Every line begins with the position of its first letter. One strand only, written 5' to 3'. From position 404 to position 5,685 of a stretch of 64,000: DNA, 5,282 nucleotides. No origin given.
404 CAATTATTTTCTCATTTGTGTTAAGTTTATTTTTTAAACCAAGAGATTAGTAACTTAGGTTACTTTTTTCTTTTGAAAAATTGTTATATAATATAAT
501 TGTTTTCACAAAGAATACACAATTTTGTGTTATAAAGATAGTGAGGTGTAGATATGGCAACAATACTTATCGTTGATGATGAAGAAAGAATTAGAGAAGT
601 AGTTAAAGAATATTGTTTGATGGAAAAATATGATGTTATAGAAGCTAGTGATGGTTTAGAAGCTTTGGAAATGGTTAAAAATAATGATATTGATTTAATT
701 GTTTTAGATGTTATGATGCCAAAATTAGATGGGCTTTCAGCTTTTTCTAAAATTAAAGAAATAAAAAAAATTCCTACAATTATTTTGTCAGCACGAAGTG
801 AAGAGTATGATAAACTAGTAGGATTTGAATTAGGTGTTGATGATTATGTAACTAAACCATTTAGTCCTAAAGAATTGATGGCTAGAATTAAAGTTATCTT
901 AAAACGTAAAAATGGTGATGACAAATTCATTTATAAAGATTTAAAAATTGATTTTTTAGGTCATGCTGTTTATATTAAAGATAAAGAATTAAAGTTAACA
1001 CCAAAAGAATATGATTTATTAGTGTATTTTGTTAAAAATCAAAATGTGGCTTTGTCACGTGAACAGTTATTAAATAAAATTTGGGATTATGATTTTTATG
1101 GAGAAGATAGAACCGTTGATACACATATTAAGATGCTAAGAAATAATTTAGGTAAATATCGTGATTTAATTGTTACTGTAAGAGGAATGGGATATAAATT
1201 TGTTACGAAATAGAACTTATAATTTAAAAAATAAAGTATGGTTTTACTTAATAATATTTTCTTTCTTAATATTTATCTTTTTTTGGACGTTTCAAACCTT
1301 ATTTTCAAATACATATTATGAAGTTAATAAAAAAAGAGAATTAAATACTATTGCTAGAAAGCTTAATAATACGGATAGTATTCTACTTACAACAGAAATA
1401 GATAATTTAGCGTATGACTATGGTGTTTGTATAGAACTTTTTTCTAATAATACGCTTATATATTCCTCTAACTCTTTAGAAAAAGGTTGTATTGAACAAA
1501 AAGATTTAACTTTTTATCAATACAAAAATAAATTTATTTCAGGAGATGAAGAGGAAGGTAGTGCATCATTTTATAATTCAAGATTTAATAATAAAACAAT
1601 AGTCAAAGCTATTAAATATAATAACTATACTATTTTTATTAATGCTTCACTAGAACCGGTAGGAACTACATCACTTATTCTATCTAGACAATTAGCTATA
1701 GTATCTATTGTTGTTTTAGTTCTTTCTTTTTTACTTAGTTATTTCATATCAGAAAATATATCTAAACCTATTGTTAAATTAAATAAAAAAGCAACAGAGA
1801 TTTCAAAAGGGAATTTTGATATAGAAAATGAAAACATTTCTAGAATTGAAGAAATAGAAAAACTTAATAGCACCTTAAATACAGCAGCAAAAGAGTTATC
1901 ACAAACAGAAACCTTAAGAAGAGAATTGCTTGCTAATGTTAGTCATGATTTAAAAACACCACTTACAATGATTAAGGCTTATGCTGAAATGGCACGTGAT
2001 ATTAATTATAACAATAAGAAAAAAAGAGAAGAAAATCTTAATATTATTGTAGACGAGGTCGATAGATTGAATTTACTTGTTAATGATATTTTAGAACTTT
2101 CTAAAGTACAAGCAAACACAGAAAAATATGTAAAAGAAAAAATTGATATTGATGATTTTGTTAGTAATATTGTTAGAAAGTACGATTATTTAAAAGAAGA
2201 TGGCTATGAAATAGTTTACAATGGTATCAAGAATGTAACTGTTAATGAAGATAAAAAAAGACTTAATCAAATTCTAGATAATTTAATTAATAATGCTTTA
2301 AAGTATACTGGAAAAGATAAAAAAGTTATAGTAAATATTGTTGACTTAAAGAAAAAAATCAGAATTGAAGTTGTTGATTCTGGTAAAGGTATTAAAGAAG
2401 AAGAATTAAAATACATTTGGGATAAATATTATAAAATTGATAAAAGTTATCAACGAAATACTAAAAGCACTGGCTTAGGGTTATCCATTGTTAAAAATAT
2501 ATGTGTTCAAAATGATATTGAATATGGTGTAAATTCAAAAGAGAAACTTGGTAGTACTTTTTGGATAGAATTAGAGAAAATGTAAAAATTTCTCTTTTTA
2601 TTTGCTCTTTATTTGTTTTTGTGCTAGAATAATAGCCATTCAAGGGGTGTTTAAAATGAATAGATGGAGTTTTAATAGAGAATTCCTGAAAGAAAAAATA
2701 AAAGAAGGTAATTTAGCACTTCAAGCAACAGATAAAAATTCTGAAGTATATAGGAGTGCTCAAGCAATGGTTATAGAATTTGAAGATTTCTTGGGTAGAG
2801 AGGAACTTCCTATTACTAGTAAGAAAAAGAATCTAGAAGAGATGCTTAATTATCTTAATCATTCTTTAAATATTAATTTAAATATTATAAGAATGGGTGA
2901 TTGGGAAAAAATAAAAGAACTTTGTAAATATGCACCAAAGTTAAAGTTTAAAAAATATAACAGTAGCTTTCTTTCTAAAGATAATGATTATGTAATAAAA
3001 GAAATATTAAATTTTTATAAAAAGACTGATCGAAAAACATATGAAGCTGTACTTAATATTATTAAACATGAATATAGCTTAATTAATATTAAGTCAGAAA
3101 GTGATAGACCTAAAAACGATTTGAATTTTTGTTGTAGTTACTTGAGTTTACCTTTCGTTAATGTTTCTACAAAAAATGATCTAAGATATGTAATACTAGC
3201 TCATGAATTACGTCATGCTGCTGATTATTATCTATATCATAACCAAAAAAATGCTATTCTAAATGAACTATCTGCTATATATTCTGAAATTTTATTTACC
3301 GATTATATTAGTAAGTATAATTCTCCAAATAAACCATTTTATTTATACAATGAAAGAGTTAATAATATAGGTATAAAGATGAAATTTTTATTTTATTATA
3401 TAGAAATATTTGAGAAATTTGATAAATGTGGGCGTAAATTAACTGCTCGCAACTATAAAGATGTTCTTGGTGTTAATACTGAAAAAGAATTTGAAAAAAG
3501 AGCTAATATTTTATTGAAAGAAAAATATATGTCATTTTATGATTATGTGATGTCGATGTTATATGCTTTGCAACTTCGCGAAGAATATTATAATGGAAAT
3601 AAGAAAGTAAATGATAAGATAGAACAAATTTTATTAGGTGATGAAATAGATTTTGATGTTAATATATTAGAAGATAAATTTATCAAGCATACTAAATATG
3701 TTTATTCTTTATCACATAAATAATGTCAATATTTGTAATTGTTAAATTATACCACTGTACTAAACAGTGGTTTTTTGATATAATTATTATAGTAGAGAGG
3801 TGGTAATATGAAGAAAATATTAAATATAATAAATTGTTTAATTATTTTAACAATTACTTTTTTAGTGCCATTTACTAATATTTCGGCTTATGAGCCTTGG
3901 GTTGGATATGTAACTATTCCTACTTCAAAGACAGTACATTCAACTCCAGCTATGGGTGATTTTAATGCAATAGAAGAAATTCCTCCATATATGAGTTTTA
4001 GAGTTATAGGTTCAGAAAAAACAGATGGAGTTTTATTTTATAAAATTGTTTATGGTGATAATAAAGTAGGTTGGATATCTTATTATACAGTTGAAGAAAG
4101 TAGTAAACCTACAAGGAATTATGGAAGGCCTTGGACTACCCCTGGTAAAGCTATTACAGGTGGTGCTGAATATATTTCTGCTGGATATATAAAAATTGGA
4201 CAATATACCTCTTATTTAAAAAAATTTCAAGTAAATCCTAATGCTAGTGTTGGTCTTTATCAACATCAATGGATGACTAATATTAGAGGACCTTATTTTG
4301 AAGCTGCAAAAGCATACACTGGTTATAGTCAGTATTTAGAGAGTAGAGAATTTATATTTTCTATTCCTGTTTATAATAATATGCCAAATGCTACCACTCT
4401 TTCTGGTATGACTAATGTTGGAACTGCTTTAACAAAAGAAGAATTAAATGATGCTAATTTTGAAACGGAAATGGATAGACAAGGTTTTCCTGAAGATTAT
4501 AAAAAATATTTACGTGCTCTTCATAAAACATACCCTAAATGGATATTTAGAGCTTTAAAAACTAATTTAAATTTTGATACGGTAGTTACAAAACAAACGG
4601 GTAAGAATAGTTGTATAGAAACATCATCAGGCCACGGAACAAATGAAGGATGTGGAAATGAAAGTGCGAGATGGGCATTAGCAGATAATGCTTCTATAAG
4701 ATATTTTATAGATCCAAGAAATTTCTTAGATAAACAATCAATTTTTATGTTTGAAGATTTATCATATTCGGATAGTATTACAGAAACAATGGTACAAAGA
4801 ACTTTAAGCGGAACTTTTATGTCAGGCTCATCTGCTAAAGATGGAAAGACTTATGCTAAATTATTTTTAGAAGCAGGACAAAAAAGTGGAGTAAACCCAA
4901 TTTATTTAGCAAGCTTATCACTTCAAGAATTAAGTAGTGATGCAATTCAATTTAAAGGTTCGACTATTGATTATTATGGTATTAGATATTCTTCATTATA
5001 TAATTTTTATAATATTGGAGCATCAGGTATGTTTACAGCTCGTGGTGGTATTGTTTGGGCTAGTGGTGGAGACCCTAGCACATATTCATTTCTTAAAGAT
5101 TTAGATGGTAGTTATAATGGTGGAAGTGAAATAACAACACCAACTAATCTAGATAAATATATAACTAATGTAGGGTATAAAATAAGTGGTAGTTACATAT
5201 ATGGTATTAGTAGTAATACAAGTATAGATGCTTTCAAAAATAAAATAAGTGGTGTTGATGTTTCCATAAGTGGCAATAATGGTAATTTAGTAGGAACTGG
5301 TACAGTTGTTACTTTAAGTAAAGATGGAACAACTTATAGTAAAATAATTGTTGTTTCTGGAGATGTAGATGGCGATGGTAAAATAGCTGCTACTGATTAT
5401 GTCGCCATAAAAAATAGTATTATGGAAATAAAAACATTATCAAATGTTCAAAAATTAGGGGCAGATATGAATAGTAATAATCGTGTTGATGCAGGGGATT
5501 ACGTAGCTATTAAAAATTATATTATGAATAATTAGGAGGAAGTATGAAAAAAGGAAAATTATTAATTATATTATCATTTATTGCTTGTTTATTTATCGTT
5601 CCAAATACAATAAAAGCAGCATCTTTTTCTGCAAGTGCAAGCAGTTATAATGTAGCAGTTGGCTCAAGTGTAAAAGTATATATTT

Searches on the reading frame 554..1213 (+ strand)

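Call 49: search_protein_families(library=pfam, proteins=[window:554-1213:+], max_evalue=0.0001)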
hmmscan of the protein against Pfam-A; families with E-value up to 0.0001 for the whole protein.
window:554-1213:+ (219 aa): 2 families
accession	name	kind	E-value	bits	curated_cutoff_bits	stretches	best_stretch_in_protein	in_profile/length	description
PF00072.30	Response_reg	-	3.8e-30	104.7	30.2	1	4-113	1-111/111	Response regulator receiver domain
PF00486.34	Trans_reg_C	-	2.7e-26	91.9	26.2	1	144-216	2-77/77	Transcriptional regulatory protein, C terminal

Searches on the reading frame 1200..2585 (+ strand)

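Call 49: search_protein_families(library=pfam, proteins=[window:1200-2585:+], max_evalue=0.0001)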
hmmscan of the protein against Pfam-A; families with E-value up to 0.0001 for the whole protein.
window:1200-2585:+ (461 aa): 2 families
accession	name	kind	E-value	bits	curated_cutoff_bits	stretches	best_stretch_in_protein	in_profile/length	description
PF02518.31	HATPase_c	-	4.3e-22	79.1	26.4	1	351-459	2-108/111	Histidine kinase-, DNA gyrase B-, and HSP90-like ATPase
PF00512.31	HisKA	-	7.5e-19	68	26.9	1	240-305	2-65/66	His Kinase A (phospho-acceptor) domain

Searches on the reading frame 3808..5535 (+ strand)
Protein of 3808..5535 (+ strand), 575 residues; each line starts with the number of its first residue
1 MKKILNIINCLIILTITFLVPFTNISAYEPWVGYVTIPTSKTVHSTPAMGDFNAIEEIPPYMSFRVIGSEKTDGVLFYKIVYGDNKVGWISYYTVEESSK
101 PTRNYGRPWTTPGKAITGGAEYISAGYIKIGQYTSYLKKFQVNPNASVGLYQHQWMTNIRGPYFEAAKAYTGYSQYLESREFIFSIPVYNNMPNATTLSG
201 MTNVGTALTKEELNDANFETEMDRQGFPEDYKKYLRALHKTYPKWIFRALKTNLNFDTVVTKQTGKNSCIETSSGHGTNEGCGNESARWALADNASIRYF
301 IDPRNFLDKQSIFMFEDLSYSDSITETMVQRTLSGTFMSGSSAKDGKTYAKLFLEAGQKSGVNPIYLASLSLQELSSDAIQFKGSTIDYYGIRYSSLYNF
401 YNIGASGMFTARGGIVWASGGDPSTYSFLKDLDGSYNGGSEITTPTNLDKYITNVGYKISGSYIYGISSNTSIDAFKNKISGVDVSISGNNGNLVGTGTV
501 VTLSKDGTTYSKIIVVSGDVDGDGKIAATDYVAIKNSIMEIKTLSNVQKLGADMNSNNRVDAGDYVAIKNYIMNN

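Call 49: search_protein_families(library=pfam, proteins=[window:3808-5535:+], max_evalue=0.0001)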
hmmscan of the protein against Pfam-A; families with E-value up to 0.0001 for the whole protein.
window:3808-5535:+ (575 aa): 1 family
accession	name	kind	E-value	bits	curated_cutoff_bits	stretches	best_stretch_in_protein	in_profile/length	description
PF00404.24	Dockerin_1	-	2.7e-12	47.1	22.9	1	518-572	2-56/57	Dockerin type I domain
